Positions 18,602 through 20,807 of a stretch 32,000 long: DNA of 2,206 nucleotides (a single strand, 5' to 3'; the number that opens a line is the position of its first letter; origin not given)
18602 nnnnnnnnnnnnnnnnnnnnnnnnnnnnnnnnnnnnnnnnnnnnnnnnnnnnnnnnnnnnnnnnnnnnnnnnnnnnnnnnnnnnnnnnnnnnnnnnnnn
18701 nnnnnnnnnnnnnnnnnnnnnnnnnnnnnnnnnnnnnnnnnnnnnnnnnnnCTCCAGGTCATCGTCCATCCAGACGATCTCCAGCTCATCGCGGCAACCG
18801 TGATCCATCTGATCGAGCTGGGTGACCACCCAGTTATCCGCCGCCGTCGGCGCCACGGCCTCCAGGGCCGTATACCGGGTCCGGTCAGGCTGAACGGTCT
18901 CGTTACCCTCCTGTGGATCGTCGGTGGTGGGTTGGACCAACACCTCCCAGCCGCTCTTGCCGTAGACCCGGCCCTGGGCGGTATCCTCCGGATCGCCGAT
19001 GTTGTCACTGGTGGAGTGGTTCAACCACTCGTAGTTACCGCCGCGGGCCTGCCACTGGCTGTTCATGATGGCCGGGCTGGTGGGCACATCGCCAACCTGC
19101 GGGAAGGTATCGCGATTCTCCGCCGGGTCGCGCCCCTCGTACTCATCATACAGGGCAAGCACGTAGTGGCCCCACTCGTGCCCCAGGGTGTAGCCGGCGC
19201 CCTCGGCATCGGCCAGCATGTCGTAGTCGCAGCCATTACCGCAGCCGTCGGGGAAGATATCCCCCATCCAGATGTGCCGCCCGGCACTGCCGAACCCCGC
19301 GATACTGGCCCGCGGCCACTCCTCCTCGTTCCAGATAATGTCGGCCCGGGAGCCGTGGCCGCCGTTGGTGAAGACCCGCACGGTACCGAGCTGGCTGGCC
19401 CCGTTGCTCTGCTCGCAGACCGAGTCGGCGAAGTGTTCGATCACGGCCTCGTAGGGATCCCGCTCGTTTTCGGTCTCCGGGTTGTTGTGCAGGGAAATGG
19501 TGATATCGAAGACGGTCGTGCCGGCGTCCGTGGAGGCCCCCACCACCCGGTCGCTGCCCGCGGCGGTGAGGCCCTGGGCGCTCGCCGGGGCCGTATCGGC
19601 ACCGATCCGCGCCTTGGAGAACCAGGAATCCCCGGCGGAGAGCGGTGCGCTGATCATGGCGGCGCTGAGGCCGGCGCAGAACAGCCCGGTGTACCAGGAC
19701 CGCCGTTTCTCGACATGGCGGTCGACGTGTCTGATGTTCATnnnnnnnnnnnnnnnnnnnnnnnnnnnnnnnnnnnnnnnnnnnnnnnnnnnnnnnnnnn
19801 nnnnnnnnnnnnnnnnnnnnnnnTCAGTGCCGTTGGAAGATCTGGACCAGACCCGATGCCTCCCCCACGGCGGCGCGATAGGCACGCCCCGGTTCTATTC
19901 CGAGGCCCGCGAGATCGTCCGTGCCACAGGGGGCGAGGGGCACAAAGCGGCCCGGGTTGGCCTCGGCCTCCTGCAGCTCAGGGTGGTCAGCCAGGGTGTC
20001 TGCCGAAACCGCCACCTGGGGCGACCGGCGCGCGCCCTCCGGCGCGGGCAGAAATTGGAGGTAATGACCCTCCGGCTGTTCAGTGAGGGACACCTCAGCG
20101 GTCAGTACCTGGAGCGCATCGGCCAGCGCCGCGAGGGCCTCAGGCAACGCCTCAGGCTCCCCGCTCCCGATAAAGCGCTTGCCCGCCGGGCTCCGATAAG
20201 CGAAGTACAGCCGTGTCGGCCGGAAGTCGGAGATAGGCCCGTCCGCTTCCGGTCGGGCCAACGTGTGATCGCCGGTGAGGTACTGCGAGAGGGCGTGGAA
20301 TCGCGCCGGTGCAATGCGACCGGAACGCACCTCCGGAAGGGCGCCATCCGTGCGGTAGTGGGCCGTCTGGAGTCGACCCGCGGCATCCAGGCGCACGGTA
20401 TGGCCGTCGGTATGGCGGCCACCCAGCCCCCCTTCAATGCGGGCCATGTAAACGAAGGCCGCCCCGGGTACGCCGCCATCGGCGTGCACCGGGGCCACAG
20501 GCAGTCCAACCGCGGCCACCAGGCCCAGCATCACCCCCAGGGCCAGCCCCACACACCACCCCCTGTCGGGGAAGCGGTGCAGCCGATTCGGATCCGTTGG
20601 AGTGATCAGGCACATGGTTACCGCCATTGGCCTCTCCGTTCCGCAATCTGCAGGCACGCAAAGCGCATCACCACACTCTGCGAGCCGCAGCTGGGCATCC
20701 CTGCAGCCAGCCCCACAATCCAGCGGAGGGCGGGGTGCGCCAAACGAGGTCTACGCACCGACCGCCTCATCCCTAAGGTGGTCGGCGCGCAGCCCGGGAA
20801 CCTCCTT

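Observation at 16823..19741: Eukaryote-style CLCA architecture (HExxH...DEY metalloprotease + VWA) fused to a bacterial sorting tag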

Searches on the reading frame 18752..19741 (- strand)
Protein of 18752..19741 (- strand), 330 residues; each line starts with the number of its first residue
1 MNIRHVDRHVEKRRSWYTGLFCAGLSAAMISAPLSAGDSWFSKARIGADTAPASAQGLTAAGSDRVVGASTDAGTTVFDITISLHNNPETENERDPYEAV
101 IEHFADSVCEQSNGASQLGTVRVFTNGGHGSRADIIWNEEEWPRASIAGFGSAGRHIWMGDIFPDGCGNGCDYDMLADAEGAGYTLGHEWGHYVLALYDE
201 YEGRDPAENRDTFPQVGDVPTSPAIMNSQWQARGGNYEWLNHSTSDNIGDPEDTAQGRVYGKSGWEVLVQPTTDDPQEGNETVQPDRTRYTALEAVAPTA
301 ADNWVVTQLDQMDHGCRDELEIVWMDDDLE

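Call 8: find_homologous_proteins(query=window:18752-19741:-, max_evalue=0.001)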
Query window:18752-19741:- (330 aa): 10 proteins with E <= 0.001 among 2456 candidates.
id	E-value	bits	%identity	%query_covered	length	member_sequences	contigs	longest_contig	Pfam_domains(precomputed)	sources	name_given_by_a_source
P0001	2.2e-81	292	45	97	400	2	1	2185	-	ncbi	ncbi:MAG: vWA domain-containing protein, partial [Planctomycetota bacterium]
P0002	1.5e-79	286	47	89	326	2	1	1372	-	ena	-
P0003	2.4e-71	259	52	66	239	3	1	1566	-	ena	-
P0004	4.0e-62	229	45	84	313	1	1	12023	-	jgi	jgi:calcium-activated chloride channel regulator 4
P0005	8.7e-61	224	45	78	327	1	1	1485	-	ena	-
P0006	3.4e-54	203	43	71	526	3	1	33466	-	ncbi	-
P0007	1.9e-52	197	47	64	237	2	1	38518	-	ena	-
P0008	3.9e-46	176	49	55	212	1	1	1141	-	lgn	-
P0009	2.0e-45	174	49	53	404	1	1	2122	-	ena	-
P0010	1.4e-24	105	42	47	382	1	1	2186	-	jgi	jgi:hypothetical protein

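Call 24: search_protein_representatives(alignment_id=A1)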
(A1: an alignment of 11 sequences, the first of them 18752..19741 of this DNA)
Query: 11 sequences, 392 profile positions. Proteins with E-value up to 0.001 (for the whole library): 950; up to 1e-10: 539; up to 1e-30: 339. The best 150 are listed.
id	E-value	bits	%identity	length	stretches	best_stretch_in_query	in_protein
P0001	4.1e-169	579.5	-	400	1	1-375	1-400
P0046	2.0e-167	574.0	-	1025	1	6-376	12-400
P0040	3.3e-154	530.5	-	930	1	7-376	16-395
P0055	6.2e-149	513.1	-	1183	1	7-375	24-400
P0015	6.4e-149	513.1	-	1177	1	9-372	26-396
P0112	7.3e-149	512.9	-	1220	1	4-377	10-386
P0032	6.7e-147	506.4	-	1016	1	8-376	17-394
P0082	6.5e-142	490.0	-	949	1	6-377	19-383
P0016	4.0e-141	487.4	-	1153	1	18-378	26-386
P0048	2.0e-140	485.1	-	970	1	7-377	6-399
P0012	6.6e-136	470.2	-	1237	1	14-375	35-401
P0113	3.1e-129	448.3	-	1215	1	10-385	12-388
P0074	2.2e-124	432.3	-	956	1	16-373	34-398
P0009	4.7e-124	431.2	-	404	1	1-354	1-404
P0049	6.0e-123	427.5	-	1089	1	1-375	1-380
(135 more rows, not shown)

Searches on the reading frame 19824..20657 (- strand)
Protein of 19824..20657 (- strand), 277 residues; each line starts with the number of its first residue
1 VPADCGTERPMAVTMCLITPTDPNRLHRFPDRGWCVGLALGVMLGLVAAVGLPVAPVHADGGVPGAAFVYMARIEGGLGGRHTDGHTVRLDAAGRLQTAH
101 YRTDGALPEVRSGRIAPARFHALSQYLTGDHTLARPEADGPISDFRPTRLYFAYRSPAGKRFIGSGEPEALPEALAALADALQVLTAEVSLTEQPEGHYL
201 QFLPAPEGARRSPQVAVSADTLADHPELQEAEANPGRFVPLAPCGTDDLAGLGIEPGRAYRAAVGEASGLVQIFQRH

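Call 3: search_protein_families(library=pfam, proteins=[window:19824-20657:-], max_evalue=0.1)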
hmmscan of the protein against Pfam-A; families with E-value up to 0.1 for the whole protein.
window:19824-20657:- (277 aa): 0 families

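Call 4: search_protein_families(library=ncbifam, proteins=[window:19824-20657:-], max_evalue=0.1)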
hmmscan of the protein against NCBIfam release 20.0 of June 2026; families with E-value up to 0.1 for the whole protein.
window:19824-20657:- (277 aa): 0 families

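Call 58: search_protein_families(library=pfam, proteins=[window:19824-20657:-], max_evalue=1)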
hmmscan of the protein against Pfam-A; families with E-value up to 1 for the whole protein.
window:19824-20657:- (277 aa): 0 families

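Call 76: search_solved_structures(query=A6, max_evalue=10)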
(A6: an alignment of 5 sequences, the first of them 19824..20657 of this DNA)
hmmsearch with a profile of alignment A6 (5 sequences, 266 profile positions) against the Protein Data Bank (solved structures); distinct sequences matched with E-value up to 10: 1.
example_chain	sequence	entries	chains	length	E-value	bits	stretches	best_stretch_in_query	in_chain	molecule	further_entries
6rfz_A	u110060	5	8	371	0.31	13.6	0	56-98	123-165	lectin PLL2 from Photorhabdus laumondii | Photorhabdus luminescens subsp. laumondii TTO1 complete genome segment 3/17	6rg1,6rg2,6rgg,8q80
